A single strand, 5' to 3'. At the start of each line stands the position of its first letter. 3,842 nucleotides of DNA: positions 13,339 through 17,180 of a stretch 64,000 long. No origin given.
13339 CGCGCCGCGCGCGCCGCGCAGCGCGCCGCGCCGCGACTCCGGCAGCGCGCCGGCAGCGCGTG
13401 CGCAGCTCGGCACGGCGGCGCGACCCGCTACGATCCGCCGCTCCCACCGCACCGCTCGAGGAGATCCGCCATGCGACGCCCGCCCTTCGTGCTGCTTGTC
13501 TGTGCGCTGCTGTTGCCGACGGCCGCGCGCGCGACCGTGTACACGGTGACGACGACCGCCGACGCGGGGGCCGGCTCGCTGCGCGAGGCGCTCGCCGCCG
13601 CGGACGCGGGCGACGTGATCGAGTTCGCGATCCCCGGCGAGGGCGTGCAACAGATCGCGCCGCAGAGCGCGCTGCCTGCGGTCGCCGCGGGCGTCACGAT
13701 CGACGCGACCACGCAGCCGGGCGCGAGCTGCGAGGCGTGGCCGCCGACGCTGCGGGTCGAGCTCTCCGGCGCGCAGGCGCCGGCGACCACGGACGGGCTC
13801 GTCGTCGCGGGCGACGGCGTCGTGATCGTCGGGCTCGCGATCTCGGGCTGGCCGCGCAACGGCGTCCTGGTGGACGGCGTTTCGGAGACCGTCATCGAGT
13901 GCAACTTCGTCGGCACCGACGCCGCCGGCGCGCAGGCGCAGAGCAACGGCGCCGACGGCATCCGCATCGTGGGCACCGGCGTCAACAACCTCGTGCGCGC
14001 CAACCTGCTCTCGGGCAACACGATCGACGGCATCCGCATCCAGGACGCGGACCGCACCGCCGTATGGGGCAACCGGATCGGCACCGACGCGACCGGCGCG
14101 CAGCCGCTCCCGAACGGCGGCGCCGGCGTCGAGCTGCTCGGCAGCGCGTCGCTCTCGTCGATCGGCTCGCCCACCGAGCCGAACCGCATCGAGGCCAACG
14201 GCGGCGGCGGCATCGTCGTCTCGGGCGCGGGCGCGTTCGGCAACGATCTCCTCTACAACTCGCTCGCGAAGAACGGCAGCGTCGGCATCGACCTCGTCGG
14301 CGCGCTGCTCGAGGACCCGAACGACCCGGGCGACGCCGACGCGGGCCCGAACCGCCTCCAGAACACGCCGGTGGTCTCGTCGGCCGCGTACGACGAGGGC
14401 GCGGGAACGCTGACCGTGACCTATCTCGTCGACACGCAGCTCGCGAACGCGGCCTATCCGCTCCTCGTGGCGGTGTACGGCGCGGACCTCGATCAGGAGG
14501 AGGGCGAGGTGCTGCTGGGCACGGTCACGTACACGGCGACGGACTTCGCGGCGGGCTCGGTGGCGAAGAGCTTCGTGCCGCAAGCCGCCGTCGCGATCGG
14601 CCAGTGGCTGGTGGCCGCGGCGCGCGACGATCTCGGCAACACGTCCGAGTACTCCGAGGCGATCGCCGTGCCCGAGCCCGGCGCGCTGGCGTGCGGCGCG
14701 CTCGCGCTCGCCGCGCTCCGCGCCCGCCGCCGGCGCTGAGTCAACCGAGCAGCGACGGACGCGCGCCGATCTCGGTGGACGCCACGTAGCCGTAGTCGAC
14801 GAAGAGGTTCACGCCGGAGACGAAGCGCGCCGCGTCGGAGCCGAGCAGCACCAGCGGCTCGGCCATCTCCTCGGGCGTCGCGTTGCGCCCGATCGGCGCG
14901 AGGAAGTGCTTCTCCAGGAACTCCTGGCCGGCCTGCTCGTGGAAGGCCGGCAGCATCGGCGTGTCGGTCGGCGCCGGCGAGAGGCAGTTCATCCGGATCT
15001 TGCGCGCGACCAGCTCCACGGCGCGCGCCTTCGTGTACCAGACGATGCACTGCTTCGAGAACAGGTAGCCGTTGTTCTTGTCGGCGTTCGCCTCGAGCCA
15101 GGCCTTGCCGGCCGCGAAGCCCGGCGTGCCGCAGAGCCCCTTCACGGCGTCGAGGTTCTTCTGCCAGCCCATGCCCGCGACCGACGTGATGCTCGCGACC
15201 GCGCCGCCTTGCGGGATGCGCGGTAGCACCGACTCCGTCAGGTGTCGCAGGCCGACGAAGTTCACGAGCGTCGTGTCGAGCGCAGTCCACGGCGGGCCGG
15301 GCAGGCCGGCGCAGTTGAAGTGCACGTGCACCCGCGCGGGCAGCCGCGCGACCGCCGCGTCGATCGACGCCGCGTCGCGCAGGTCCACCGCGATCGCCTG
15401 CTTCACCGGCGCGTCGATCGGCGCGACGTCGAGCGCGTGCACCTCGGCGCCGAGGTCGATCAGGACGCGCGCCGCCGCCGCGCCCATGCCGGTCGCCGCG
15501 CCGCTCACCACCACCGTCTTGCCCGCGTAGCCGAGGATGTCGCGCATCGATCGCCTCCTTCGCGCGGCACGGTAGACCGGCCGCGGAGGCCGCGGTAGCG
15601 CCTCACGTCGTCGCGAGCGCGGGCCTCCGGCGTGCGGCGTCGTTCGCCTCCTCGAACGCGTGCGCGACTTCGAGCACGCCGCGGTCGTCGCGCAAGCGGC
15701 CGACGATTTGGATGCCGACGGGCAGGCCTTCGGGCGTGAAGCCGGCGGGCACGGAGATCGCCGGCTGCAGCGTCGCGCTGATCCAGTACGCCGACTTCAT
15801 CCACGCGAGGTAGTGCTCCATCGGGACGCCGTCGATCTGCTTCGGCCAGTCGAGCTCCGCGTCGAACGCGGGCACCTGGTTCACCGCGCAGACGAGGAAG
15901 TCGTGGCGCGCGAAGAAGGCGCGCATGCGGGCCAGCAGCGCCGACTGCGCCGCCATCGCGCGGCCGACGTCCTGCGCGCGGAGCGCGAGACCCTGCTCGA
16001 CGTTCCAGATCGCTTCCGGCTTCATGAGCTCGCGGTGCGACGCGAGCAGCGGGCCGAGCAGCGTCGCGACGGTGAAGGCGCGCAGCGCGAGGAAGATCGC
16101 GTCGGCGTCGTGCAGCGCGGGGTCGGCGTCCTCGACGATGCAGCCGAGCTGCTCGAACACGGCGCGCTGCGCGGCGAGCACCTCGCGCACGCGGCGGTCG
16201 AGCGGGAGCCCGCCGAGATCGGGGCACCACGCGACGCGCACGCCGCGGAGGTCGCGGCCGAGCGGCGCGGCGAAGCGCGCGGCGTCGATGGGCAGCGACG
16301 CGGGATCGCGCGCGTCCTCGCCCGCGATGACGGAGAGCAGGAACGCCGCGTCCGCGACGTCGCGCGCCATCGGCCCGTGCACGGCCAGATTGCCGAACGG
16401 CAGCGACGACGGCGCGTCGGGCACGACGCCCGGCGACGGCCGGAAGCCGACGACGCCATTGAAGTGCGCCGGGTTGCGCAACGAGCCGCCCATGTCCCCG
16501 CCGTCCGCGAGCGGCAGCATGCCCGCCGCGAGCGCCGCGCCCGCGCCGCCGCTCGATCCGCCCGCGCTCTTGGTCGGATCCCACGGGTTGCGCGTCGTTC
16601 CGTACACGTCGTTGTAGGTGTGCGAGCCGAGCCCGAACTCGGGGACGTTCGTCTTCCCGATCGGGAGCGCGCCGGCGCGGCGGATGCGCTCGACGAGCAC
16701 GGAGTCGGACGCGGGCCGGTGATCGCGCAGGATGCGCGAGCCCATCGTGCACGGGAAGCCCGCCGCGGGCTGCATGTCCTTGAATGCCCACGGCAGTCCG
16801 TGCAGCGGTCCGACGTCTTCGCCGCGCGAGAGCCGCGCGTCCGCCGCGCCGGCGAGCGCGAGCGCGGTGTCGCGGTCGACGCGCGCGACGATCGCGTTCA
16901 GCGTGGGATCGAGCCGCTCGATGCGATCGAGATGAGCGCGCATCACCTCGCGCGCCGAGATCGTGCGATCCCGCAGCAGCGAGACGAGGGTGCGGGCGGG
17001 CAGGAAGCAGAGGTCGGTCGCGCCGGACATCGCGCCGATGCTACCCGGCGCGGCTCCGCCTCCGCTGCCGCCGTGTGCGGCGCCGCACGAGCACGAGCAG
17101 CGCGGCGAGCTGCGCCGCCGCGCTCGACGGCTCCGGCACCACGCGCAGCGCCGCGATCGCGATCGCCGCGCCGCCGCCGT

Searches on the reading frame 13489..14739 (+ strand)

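Call 41: search_protein_families(library=pfam, proteins=[window:13489-14739:+], max_evalue=0.01)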
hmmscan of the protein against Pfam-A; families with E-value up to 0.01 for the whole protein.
window:13489-14739:+ (416 aa): 3 families
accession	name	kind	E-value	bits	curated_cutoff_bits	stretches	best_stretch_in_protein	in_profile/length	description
PF13229.12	Beta_helix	-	2.7e-12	47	25.9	1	103-271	2-146/158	Right handed beta helix region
PF05048.19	NosD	-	1e-05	25.5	23.6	1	100-262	37-172/212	Periplasmic copper-binding protein (NosD)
PF07589.16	PEP-CTERM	-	0.00084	19.8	20.7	1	393-415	1-24/24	PEP-CTERM motif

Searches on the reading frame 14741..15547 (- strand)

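Call 7: search_protein_families(library=pfam, proteins=[window:14741-15547:-], max_evalue=0.001)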
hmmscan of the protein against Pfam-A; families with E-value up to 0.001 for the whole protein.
window:14741-15547:- (268 aa): 3 families
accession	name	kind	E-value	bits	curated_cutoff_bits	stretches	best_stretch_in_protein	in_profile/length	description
PF13561.12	adh_short_C2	-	9.8e-26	91.2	27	2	155-254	137-235/236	Enoyl-(Acyl carrier protein) reductase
PF00106.31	adh_short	-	8.5e-15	55.2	26.6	1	10-126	1-140/195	short chain dehydrogenase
PF01370.27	Epimerase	-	5e-07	29.8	20.9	1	12-174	1-155/240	NAD dependent epimerase/dehydratase family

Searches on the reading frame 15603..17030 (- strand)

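Call 7: search_protein_families(library=pfam, proteins=[window:15603-17030:-], max_evalue=0.001)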
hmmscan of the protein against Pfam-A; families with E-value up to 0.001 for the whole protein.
window:15603-17030:- (475 aa): 1 family
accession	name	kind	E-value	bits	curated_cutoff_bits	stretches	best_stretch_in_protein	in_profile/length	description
PF01425.27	Amidase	-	3.8e-98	329.9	27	1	28-453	1-445/445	Amidase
